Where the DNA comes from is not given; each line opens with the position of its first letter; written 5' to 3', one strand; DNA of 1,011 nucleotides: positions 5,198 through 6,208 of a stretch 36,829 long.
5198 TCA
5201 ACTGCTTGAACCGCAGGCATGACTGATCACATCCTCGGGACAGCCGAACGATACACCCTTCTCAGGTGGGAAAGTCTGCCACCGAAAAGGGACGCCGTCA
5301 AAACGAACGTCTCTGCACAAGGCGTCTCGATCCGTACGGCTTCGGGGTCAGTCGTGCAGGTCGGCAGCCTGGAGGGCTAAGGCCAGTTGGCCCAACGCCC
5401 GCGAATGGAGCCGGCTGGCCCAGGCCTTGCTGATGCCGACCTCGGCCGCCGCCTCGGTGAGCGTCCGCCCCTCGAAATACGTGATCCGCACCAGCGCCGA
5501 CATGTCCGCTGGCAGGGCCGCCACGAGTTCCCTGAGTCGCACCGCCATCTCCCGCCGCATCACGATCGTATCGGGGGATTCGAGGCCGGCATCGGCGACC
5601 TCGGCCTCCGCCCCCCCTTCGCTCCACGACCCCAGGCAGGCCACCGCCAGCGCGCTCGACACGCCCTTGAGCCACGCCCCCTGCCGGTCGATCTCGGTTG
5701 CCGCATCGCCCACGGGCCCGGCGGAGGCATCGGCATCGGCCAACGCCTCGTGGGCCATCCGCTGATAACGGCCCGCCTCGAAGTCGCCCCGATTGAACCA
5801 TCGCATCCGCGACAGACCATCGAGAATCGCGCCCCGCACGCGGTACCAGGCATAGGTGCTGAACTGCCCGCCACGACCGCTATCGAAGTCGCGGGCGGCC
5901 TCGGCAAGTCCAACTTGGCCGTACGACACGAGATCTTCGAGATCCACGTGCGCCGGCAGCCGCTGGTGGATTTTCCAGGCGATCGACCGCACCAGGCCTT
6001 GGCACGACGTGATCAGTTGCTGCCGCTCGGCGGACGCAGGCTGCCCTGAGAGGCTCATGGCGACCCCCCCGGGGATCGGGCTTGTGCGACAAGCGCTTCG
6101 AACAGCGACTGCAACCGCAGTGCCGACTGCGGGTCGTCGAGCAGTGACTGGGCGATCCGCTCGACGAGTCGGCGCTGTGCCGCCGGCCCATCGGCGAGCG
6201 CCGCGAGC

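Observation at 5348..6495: Sigma-28-type sigma factor, translationally coupled to a small unknown protein, embedded between tssM and tssA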

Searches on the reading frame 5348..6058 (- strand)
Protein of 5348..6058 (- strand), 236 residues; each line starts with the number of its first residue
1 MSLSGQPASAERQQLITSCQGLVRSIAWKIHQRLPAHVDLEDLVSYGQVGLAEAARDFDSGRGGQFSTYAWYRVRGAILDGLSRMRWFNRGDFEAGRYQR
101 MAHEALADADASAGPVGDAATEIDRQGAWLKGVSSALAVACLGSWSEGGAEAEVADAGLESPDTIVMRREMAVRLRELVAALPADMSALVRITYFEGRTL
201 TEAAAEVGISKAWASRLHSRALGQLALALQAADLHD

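Call 6: search_protein_families(library=pfam, proteins=[window:5348-6058:-], max_evalue=0.01)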
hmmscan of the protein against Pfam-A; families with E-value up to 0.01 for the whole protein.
window:5348-6058:- (236 aa): 3 families
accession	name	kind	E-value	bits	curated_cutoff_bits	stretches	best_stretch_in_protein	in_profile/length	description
PF04542.20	Sigma70_r2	-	1.8e-12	47.3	24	1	15-87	1-70/71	Sigma-70 region 2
PF04545.22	Sigma70_r4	-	3.2e-07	30.2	24.1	1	180-225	3-48/50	Sigma-70, region 4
PF08281.18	Sigma70_r4_2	-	0.00066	19.7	25.7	1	174-224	3-53/54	Sigma-70, region 4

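Call 7: search_protein_families(library=ncbifam, proteins=[window:5348-6058:-], max_evalue=0.01)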
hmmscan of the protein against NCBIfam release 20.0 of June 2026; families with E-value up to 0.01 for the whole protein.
window:5348-6058:- (236 aa): 55 families (the best 25 are shown)
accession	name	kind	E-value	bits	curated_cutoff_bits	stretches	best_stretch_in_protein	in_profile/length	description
TIGR02479.1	FliA_WhiG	subfamily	3.5e-29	102.1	189.6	1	16-229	2-223/224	FliA/WhiG family RNA polymerase sigma factor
NF005413.0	PRK06986.1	subfamily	1.4e-25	90.5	201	1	9-231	12-238/241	RNA polymerase sigma factor FliA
TIGR02937.1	sigma70-ECF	superfamily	6e-25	87.8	42.9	1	11-228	2-164/165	sigma-70 family RNA polymerase sigma factor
NF005809.0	PRK07670.1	equivalog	1.1e-24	87.3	326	2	13-91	26-104/255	FliA/WhiG family RNA polymerase sigma factor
NF004935.0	PRK06288.1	equivalog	7.6e-24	84.8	343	1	12-230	35-263/270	RNA polymerase sigma factor WhiG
NF004572.0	PRK05911.1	equivalog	1.2e-17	64.1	378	1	11-230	24-254/257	RNA polymerase sigma factor sigma-28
TIGR02980.1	SigBFG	subfamily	5.4e-17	62.3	234.35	2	10-78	3-68/227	SigB/SigF/SigG family RNA polymerase sigma factor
NF005644.0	PRK07408.1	subfamily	4.7e-14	52.7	261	1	7-79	24-94/258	RNA polymerase sigma factor SigF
NF005514.0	PRK07122.1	subfamily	2.6e-12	46.4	372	2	168-226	202-260/264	RNA polymerase sigma factor SigF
NF006071.0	PRK08215.1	equivalog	7.7e-12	45.3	372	2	173-226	201-254/258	RNA polymerase sporulation sigma factor SigG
NF005693.0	PRK07500.1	equivalog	2.8e-11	43.1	315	1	12-84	42-111/289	RNA polymerase factor sigma-32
TIGR02997.1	Sig70-cyanoRpoD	subfamily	6.7e-11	42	384.5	1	11-78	75-139/298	RNA polymerase sigma factor, RpoD/SigA family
TIGR02393.1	RpoD_Cterm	equivalog_domain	1.7e-10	40.9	354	1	12-79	2-66/238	RNA polymerase sigma factor RpoD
TIGR02850.1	spore_sigG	equivalog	1.8e-10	40.7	457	2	175-225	200-250/254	RNA polymerase sporulation sigma factor SigG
TIGR02885.1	spore_sigF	equivalog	3.2e-10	40.2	321.45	2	9-76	10-74/231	RNA polymerase sporulation sigma factor SigF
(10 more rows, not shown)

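Call 11: find_homologous_proteins(query=window:5348-6058:-, max_evalue=0.00001)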
Query window:5348-6058:- (236 aa): 1402 proteins with E <= 0.00001 among 8000 candidates; the best 120 are listed.
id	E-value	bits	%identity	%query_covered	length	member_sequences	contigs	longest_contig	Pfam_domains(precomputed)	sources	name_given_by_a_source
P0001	4.1e-145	499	99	100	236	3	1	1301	PF04545.23,PF04542.21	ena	-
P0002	8.9e-137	472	92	100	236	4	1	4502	PF04545.23,PF04542.21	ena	-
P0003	9.5e-113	393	77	99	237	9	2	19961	PF04545.23,PF04542.21,PF08281.19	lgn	-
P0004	1.0e-112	393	78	97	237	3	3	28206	PF04545.23,PF04542.21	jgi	jgi:RNA polymerase sigma factor for flagellar operon FliA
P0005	1.3e-112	393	77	100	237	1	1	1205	PF04545.23,PF04542.21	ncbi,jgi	jgi:RNA polymerase sigma factor for flagellar operon FliA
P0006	1.3e-111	390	79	95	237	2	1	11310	PF04545.23,PF04542.21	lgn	-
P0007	5.5e-111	387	75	99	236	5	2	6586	PF04545.23,PF04542.21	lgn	-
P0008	7.8e-111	387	77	99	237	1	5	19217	PF04545.23,PF04542.21,PF08281.19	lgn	-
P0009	2.6e-110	385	78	97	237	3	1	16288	PF04545.23,PF04542.21,PF08281.19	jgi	jgi:RNA polymerase sigma factor for flagellar operon FliA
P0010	5.9e-110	384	77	99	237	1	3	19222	PF04545.23,PF04542.21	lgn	-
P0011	1.4e-108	380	74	92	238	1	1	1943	PF04545.23,PF04542.21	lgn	-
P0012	4.3e-108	378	75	99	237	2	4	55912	PF04545.23,PF04542.21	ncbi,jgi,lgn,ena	jgi:RNA polymerase sigma factor for flagellar operon FliA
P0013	8.1e-107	374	75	98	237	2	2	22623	PF04545.23,PF04542.21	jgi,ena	jgi:RNA polymerase sigma factor for flagellar operon FliA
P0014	1.8e-106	373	75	97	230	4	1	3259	PF04545.23,PF04542.21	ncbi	-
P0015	2.5e-106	372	80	94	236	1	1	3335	PF04545.23,PF04542.21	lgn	-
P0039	1.2e-73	265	57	95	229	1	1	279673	PF04545.23,PF04542.21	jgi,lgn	jgi:RNA polymerase sigma factor for flagellar operon FliA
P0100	1.8e-63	232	52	92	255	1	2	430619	PF04545.23,PF04542.21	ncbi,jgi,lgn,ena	-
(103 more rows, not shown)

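Call 12: find_encoding_contigs(protein=P0012, flank=10000, max_places=2)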
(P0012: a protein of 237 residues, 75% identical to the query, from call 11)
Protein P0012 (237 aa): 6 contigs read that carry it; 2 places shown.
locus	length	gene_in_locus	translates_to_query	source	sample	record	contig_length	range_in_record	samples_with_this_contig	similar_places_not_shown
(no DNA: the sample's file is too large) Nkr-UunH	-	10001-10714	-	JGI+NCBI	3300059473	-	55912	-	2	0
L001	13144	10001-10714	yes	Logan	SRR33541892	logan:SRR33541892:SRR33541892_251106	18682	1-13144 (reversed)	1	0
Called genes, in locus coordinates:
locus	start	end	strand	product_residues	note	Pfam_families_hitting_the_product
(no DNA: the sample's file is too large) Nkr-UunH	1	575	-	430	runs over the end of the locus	-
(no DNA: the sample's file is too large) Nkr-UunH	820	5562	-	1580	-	PF13620:CarboxypepD_reg (weak)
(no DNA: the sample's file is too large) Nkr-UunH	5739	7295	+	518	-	PF05936:T6SS_VasE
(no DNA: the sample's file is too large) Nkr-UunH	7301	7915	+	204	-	PF09850:DotU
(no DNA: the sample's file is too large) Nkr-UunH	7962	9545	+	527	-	PF14331:IcmF-related_N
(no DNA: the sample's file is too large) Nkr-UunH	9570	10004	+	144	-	-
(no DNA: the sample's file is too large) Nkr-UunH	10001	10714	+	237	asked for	PF04542:Sigma70_r2, PF04545:Sigma70_r4 (weak)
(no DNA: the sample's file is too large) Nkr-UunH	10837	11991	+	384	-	PF06812:ImpA_N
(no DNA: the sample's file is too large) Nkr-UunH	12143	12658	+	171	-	PF05591:T6SS_VipA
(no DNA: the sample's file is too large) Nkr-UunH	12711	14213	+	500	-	PF05943:VipB, PF18945:VipB_2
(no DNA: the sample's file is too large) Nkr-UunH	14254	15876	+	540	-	PF05943:VipB, PF18945:VipB_2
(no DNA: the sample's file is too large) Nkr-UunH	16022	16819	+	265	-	PF07024:ImpE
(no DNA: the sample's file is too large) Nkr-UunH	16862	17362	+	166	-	PF04965:GPW_gp25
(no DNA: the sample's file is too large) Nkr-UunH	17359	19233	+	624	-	PF05947:T6SS_TssF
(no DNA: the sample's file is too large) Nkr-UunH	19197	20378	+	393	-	PF06996:T6SS_TssG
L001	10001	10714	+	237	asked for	PF04542:Sigma70_r2, PF04545:Sigma70_r4 (weak)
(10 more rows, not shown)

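Call 13: find_encoding_contigs(protein=P0039, flank=10000, max_places=2)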
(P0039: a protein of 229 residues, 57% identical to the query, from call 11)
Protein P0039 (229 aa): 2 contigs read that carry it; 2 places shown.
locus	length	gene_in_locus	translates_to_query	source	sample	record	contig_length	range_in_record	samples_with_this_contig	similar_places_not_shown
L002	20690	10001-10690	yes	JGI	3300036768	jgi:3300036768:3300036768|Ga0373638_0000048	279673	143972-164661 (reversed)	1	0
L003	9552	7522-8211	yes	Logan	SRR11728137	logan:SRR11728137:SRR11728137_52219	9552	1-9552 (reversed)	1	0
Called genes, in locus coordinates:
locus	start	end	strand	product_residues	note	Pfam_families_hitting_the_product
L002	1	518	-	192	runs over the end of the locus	-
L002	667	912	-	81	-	-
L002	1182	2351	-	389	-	PF20371:DUF6666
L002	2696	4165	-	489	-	PF13487:HD_5, PF01966:HD, PF13487:HD_5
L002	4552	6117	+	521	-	-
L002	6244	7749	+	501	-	PF07394:DUF1501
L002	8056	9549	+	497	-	-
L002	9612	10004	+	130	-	-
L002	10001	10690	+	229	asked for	PF04542:Sigma70_r2, PF04545:Sigma70_r4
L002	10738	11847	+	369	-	PF06812:ImpA_N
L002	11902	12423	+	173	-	PF05591:T6SS_VipA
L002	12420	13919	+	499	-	PF05943:VipB, PF18945:VipB_2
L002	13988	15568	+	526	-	PF05943:VipB, PF18945:VipB_2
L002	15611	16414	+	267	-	PF14559:TPR_19 (weak), PF07024:ImpE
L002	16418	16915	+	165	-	PF04965:GPW_gp25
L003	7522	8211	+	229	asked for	PF04542:Sigma70_r2, PF04545:Sigma70_r4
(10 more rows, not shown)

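Call 14: find_encoding_contigs(protein=P0100, flank=10000, max_places=2)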
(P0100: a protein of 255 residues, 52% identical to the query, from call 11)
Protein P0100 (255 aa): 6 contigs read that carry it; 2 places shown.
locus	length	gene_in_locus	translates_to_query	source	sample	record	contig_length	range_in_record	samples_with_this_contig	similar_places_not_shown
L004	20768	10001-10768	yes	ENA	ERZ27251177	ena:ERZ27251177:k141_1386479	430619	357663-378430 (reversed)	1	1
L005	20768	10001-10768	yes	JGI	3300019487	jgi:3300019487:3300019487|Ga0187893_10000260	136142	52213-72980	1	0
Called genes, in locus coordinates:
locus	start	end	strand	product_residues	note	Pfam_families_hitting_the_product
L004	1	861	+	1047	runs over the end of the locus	-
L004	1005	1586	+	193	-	-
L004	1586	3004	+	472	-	PF05936:T6SS_VasE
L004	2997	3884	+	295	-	PF09850:DotU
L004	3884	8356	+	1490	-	PF14331:IcmF-related_N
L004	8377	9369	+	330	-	PF09867:TagF_N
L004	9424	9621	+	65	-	-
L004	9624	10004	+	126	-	-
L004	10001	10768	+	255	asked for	PF04542:Sigma70_r2, PF04545:Sigma70_r4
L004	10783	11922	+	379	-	PF06812:ImpA_N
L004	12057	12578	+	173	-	PF05591:T6SS_VipA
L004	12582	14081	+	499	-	PF05943:VipB, PF18945:VipB_2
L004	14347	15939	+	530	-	PF05943:VipB, PF18945:VipB_2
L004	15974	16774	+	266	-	PF14559:TPR_19 (weak), PF07024:ImpE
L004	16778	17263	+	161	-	PF04965:GPW_gp25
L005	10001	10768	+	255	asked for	PF04542:Sigma70_r2, PF04545:Sigma70_r4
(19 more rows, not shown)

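Call 21: find_related_loci(query=A2, collection=genome_contigs, flank=10000)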
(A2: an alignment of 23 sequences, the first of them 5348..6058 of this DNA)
Query A2 (236 aa) in genome_contigs; peptide patterns used: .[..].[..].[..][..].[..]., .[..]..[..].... (x = any residue, [..] = any of these).
599 stretches matched a pattern (row limit reached: there are more); 574 encode a relative of the query (tblastn E <= 1e-3); the best 80 are kept; 80 distinct loci.
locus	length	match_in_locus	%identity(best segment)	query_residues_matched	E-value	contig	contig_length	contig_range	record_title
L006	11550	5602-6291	78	5-234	2e-116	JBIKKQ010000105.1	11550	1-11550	MAG: Pirellulales bacterium isolate ME2014-08-05_3300044627_group5_bin114 Rohwer_bin1713_scaffold_5761_c1, whole genome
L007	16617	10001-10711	74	1-236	9e-102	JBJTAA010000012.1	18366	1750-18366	MAG: Planctomycetota bacterium isolate samp_4432_metabat2_25 samp_4432_46019, whole genome shotgun sequence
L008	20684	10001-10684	55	8-236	1e-72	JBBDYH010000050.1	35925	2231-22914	MAG: Pirellulales bacterium isolate LejiaD_61_23 Lejia_D_1918_length_35925_cov_14, whole genome shotgun sequence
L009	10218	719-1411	51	7-236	1e-68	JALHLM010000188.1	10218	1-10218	MAG: Pirellulales bacterium isolate Bin_18_1_sub c_000000023781, whole genome shotgun sequence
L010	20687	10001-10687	49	7-236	8e-68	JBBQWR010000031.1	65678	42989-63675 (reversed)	MAG: Pirellulales bacterium isolate Co_metawrap_2068 Cmw_2068_k141_27320576_length_65678_cov_14.9991, whole genome shotg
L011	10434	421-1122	52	6-236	1e-67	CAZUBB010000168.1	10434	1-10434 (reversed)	MAG TPA_asm: uncultured Pirellulales bacterium isolate binchicken_co179_34 genome assembly, contig: NODE_11828_length_10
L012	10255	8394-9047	50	14-230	4e-67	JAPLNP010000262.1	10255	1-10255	MAG: Planctomycetia bacterium isolate LacPavin_0920_SED3_MAG_64_13 LacPavin_0920_SED3_scaffold_4596156, whole genome sho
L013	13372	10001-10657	52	3-229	3e-66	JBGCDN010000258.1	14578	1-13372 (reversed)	MAG: Planctomycetaceae bacterium isolate SGMAG-72 contig258, whole genome shotgun sequence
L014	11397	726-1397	50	13-234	1e-66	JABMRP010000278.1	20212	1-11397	MAG: Planctomycetota bacterium isolate bin.375 k141_1379939, whole genome shotgun sequence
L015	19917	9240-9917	50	1-230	3e-66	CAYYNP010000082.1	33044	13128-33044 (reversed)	MAG TPA_asm: uncultured Planctomycetaceae bacterium isolate SRP077602_co5_509 genome assembly, contig: NODE_6544_length_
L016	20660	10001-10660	46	13-230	5e-66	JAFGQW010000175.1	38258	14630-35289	MAG: Planctomycetota bacterium isolate Zod_Metabat.792 k87_3586440, whole genome shotgun sequence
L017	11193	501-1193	48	3-229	8e-66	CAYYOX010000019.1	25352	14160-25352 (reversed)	MAG TPA_asm: uncultured Planctomycetaceae bacterium isolate SRP179991_co3_33 genome assembly, contig: NODE_366_length_25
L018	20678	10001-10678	48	4-232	2e-65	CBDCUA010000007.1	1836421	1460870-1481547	MAG: Phycisphaeraceae bacterium isolate ab2f064c-c327-4047-8da2-9c7ef337f7e9 genome assembly, contig: contig_7, whole ge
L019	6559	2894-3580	49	1-234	2e-65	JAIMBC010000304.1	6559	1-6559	MAG: Pirellulales bacterium isolate HOT.MB2.34 Contig306, whole genome shotgun sequence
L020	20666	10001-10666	48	13-234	2e-65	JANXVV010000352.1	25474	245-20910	MAG: Humisphaera sp. isolate GL140_1_metabat_188_sub GL140_1_k141_934564, whole genome shotgun sequence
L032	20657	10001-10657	49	13-232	2e-62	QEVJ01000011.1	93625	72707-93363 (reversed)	MAG: Planctomycetota bacterium isolate PLA5 J3_scaffold_349, whole genome shotgun sequence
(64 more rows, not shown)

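Call 49: search_solved_structures(query=window:5348-6058:-, max_evalue=0.001)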
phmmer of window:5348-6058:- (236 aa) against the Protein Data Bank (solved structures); distinct sequences matched with E-value up to 0.001: 40.
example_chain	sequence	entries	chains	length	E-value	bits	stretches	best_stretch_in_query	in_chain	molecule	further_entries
9wsf_A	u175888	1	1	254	3.4e-21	79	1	8-227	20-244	RNA polymerase sigma factor FliA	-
9wsm_F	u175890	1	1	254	3.5e-21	79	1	8-227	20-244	RNA polymerase sigma factor FliA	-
6pfv_A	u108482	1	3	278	9.5e-21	77.6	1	12-228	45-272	RNA polymerase sigma factor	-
6pfj_A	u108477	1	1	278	2e-20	76.5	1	12-228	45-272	RNA polymerase sigma factor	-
6pmi_F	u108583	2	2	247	4.7e-16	62.2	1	21-228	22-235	RNA polymerase sigma factor FliA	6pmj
1rp3_A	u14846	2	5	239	1.6e-13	54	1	10-226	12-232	RNA polymerase sigma factor SIGMA-28 (FliA) | RNA polymerase sigma factor FliA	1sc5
7lq4_A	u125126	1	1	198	6.5e-13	52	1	12-85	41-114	WhiG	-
6uu8_FFF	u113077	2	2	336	2.2e-05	27.3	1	10-232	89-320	RNA polymerase sigma factor RpoS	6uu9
6omf_F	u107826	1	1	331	3.9e-05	26.5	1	10-231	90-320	RNA polymerase sigma factor RpoS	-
6kj6_F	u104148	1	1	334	4.1e-05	26.5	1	10-231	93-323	RNA polymerase sigma factor RpoS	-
5ipl_F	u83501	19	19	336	4.1e-05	26.4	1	10-231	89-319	RNA polymerase sigma factor RpoS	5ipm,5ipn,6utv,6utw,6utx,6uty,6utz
8x6g_H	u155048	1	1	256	7.6e-05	25.6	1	12-226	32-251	RNA polymerase sigma factor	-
7vf9_F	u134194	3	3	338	8.7e-05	25.4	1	5-80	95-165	RNA polymerase sigma factor RpoS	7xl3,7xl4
7f0r_F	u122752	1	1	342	9e-05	25.3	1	5-80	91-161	RNA polymerase sigma factor RpoS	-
7pp4_f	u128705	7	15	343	9.2e-05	25.3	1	10-193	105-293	RNA polymerase sigma factor SigB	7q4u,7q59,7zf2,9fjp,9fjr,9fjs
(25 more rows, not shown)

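Call 59: predict_structure(alignment_id=A2)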
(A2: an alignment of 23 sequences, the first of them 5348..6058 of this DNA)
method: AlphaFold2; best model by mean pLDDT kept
length: 236 residues; sequences in the alignment: 23
mean_pLDDT: 78.9   pTM: 0.41
mean pLDDT of the five models: 78.9, 76.1, 75.1, 73.6, 71.7
residues with pLDDT >= 90: 101; 70-90: 61; 50-70: 57; < 50: 17
segments of 3 or more residues with pLDDT < 50: 1-4, 146-156
pLDDT, mean of each block of 10 residues (from residue 1): 56 87 93 90 95 89 83 92 83 63 55 58 66 58 47 50 79 93 97 95 97 97 94 79
secondary structure, 60 per line:
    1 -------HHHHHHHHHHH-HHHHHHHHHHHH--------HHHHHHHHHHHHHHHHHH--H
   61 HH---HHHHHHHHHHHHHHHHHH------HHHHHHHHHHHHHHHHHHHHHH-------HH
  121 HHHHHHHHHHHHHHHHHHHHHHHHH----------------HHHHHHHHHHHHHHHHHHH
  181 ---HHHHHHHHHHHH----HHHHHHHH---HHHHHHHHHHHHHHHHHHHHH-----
elements in order: H8-18 H20-31 H40-57 H66-83 H90-111 H119-145 H162-180 H184-195 H200-207 H211-231
